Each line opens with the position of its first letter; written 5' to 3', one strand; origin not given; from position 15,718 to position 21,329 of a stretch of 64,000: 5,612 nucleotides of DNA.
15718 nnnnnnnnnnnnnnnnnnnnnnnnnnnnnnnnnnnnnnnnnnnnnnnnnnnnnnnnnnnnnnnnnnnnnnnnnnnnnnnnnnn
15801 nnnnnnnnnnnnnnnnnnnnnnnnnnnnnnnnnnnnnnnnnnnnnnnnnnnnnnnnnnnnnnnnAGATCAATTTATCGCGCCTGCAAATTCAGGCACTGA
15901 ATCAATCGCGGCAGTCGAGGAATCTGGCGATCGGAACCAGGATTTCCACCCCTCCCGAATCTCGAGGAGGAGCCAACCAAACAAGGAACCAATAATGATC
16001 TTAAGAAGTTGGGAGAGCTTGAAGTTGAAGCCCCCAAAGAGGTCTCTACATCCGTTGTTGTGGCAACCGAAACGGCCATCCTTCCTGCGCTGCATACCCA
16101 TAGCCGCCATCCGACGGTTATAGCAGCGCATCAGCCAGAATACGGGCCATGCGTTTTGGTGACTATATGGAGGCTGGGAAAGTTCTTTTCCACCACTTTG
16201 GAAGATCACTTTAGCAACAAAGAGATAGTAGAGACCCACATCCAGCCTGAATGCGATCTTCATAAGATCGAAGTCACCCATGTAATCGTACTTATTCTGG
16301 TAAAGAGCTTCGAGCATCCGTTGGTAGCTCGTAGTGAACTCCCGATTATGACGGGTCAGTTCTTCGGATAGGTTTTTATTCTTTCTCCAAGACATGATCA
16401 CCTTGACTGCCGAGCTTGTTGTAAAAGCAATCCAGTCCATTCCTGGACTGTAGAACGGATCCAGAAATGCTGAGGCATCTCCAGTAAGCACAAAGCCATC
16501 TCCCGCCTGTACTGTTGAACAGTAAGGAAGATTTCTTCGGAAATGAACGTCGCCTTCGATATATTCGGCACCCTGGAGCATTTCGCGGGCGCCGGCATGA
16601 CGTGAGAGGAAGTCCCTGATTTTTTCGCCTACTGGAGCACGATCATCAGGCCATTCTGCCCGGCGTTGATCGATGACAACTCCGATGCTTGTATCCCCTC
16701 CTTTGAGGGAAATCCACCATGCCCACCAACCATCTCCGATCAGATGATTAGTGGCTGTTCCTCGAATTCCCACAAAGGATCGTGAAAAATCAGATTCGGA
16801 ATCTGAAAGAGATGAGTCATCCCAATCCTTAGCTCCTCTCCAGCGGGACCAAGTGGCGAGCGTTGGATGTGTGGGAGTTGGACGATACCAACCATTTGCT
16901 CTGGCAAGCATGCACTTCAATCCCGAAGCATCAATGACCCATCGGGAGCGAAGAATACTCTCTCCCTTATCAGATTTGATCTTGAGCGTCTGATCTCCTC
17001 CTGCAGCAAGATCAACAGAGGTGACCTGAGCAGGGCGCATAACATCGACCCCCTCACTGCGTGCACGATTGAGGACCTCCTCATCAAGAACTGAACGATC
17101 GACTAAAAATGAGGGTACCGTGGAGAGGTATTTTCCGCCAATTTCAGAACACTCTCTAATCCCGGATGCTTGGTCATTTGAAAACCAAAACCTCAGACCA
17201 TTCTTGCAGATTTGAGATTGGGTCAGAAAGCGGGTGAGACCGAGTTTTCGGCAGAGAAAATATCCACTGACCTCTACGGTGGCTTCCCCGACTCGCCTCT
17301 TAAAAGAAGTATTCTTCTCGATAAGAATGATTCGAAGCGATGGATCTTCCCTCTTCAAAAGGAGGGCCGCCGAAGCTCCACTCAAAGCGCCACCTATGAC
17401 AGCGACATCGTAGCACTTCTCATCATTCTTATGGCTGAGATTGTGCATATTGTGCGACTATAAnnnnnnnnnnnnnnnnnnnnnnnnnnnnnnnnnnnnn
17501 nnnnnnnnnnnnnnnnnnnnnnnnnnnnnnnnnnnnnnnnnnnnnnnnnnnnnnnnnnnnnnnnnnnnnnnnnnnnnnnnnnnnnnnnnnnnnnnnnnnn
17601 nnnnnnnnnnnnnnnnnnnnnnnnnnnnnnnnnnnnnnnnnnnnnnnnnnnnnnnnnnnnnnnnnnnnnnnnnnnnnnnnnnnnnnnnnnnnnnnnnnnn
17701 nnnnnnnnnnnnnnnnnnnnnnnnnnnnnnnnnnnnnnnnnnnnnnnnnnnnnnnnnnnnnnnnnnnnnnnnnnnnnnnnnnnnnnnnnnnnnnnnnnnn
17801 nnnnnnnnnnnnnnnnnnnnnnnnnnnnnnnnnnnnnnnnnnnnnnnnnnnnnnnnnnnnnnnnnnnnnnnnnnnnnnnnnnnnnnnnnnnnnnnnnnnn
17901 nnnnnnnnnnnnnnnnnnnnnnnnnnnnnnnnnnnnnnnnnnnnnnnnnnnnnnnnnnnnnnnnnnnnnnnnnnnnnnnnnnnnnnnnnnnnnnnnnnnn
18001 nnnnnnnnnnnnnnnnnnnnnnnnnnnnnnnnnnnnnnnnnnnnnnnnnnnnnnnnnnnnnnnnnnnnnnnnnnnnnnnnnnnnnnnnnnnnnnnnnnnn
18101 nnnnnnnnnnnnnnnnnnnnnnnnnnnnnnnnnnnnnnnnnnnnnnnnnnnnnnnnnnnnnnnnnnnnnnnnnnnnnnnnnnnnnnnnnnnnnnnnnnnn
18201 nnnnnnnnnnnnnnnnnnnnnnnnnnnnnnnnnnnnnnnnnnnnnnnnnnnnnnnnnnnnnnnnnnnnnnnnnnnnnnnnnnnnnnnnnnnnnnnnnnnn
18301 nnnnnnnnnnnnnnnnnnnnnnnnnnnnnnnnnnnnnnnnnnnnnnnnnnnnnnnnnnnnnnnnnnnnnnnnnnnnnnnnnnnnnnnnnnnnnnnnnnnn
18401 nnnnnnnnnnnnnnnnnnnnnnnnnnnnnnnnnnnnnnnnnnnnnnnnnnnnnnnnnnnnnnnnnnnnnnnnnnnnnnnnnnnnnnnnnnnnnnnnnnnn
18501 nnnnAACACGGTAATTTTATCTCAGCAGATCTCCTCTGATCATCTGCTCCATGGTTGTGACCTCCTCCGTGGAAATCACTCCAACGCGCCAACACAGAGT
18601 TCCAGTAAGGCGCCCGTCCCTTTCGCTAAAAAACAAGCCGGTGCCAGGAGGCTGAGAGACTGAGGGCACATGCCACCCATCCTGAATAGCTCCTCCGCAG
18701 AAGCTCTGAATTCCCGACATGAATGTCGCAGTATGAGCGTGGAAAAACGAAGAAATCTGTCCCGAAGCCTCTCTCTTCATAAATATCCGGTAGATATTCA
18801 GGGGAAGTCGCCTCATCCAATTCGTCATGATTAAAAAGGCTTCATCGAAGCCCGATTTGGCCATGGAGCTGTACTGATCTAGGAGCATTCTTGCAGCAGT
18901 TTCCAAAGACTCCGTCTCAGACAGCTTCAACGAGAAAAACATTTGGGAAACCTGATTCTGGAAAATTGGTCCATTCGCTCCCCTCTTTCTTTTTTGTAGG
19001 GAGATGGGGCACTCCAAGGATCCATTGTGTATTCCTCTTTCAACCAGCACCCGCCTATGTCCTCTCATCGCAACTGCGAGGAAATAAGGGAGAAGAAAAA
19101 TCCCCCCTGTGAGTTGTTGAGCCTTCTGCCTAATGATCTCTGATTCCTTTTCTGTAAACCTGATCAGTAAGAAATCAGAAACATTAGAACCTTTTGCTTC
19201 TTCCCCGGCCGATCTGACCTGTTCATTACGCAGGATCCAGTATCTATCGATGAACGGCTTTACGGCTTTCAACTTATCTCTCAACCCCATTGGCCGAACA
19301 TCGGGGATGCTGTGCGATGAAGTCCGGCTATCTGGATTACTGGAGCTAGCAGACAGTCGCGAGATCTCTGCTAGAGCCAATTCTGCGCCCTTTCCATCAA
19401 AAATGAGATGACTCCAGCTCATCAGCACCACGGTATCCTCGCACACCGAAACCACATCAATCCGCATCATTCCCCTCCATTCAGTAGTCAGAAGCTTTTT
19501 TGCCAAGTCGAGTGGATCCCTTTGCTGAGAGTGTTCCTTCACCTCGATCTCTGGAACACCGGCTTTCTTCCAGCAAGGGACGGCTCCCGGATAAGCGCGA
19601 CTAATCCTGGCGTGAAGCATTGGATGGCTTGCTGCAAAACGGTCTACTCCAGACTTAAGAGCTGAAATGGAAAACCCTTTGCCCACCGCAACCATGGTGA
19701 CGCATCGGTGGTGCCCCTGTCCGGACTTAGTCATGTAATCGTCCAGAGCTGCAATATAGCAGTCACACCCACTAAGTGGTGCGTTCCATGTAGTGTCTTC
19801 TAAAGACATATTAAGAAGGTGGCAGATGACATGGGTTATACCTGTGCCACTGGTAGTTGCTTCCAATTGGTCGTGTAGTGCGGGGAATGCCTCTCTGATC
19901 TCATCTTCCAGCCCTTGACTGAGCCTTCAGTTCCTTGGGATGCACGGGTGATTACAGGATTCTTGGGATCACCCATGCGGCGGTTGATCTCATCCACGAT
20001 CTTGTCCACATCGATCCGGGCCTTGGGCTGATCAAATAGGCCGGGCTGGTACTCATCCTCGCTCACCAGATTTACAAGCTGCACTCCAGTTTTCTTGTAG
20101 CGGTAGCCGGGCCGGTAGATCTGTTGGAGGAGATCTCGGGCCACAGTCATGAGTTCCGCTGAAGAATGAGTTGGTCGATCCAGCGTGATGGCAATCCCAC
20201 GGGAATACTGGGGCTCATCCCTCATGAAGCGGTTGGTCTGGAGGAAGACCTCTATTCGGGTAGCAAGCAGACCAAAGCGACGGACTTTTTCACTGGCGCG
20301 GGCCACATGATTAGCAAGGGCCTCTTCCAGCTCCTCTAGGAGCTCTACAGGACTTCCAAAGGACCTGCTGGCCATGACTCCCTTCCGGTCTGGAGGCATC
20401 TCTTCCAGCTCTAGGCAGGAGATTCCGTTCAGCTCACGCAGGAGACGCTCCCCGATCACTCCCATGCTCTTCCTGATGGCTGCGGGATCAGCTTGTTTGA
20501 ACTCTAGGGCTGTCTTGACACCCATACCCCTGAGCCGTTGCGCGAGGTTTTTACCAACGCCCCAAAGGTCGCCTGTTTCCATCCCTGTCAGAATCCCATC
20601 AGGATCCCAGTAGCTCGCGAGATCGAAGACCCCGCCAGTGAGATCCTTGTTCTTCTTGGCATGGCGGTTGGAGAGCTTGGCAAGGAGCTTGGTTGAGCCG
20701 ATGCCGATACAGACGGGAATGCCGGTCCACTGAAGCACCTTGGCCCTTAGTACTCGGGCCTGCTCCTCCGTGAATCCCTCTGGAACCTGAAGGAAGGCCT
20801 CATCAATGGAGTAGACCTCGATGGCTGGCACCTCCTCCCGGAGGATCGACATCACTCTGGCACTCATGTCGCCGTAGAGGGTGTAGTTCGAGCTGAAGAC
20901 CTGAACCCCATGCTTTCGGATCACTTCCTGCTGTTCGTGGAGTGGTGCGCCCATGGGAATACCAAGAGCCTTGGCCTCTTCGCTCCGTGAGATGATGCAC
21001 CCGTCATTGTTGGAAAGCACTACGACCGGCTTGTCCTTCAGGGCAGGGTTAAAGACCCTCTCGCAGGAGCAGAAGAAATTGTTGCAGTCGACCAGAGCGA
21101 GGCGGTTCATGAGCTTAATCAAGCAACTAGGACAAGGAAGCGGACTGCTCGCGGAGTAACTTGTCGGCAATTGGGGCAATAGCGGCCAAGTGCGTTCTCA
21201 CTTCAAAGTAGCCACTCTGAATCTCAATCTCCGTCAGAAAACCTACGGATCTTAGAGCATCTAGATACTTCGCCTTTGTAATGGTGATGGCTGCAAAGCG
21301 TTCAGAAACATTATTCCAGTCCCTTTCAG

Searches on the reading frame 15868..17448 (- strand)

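Call 40: search_protein_families(library=pfam, proteins=[window:15868-17448:-], max_evalue=0.001)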
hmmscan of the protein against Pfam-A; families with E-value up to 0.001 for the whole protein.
window:15868-17448:- (526 aa): 5 families
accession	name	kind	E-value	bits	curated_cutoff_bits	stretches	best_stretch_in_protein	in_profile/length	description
PF04820.20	Trp_halogenase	-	1.1e-14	54.6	21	2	14-93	1-86/458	Tryptophan halogenase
PF12831.13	FAD_oxidored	-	2.9e-06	27.3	27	1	14-189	1-158/416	FAD dependent oxidoreductase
PF01266.30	DAO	-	3.7e-06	27.2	27.9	0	14-48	1-33/353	FAD dependent oxidoreductase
PF01494.25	FAD_binding_3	-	8.6e-06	25.6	22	1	13-188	2-170/349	FAD binding domain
PF05834.18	Lycopene_cycl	-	0.00015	21.4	23.4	0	115-178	83-142/380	Lycopene cyclase protein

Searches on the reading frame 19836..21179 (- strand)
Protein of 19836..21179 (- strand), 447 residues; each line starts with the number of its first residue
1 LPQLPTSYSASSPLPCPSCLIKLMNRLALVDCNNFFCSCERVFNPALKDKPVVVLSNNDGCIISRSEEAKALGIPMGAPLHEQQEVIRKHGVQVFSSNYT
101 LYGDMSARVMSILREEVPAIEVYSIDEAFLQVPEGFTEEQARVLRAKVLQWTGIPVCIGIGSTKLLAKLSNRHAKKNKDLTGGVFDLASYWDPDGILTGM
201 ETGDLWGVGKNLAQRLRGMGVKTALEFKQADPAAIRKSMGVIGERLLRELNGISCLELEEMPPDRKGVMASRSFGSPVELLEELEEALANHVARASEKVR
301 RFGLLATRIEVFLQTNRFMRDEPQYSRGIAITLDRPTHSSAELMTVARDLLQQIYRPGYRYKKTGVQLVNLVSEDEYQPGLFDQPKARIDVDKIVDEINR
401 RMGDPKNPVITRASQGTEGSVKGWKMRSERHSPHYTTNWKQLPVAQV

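Call 40: search_protein_families(library=pfam, proteins=[window:19836-21179:-], max_evalue=0.001)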
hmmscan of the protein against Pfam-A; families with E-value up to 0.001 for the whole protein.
window:19836-21179:- (447 aa): 3 families
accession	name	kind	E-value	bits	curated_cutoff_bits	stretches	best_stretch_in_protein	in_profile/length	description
PF00817.25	IMS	-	1.3e-35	122.9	23.2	1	30-170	1-146/148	impB/mucB/samB family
PF11799.13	IMS_C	-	6.9e-23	81.6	20.7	1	265-379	1-107/109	impB/mucB/samB family C-terminal domain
PF13438.11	DUF4113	-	5.3e-14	52.4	24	1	392-445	4-51/51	Domain of unknown function (DUF4113)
